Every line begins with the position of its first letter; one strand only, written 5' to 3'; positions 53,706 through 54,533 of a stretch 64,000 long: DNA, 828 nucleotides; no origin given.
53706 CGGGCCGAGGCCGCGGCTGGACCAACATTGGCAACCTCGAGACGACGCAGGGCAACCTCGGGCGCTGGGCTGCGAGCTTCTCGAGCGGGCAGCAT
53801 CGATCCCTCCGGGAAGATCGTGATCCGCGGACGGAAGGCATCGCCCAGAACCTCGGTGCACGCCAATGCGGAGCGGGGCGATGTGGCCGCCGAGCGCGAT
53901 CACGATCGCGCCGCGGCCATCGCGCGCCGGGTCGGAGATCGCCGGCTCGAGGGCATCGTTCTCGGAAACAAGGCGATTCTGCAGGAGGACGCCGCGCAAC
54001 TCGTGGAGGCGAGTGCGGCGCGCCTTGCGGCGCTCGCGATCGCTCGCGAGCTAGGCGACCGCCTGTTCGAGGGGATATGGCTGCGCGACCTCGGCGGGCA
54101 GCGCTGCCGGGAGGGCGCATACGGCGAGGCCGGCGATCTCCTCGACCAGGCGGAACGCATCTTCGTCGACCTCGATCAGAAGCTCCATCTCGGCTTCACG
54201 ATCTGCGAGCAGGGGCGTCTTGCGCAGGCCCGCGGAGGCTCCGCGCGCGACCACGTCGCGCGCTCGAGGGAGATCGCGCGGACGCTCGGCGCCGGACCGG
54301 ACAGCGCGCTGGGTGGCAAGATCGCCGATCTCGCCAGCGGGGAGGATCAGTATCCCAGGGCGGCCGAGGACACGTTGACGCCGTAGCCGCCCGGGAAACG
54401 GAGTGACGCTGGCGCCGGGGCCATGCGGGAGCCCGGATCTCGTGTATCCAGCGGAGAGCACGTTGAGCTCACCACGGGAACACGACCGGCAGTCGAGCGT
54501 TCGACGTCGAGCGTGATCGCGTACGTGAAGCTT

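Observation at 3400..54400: At least 20 genes are broken by single-base indels at G/C homopolymers, clustered in patches while long neighbouring genes are perfect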

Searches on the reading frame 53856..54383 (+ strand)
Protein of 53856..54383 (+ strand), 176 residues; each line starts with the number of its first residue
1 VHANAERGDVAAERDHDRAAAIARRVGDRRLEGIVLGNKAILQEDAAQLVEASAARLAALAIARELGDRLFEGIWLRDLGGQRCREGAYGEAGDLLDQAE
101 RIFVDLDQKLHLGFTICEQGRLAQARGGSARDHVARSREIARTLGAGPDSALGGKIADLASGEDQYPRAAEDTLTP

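Call 68: search_protein_representatives(protein=window:53859-54383:+)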
Query: 175 residues. Proteins with E-value up to 0.001 (for the whole library): 5959; up to 1e-10: 1453; up to 1e-30: 38. The best 150 are listed.
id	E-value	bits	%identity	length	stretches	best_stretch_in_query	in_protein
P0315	7.5e-104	361.3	100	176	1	1-175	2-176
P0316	3.6e-63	229.0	38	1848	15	6-91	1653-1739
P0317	1.8e-51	190.9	33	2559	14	14-98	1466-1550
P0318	2.1e-50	187.5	36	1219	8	16-98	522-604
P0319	1.7e-44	168.3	35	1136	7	12-98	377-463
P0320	4.1e-41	157.3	43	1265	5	11-156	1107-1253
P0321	1.6e-40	155.3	40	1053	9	10-91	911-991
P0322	4.6e-40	153.9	41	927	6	9-98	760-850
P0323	5.7e-40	153.6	37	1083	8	11-96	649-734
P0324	1.2e-39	152.5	35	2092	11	10-96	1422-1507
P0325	1.5e-39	152.2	40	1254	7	6-159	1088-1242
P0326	3.9e-39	150.8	41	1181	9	13-79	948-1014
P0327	2.9e-38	148.0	40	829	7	13-104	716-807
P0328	3.0e-38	148.0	43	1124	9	14-80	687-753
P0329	1.1e-37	146.1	43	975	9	6-80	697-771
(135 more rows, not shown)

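Call 71: find_encoding_contigs(protein=window:53856-54383:+, flank=10000, max_places=5)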
Protein seq(176 aa) (176 aa): no gene with exactly this product is on record in the collection.

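Call 73: list_cluster_members(proteins=[P0315, P0121])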
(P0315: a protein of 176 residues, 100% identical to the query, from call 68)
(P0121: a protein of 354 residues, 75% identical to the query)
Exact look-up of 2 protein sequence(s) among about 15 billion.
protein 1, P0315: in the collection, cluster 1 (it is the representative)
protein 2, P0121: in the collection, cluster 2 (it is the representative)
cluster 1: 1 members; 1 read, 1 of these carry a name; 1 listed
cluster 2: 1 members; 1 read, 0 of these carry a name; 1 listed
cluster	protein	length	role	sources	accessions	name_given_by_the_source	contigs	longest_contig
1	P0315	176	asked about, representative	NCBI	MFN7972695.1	MAG: hypothetical protein U0166_10160 [Acidobacteriota bacterium]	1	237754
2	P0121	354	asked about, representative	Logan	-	-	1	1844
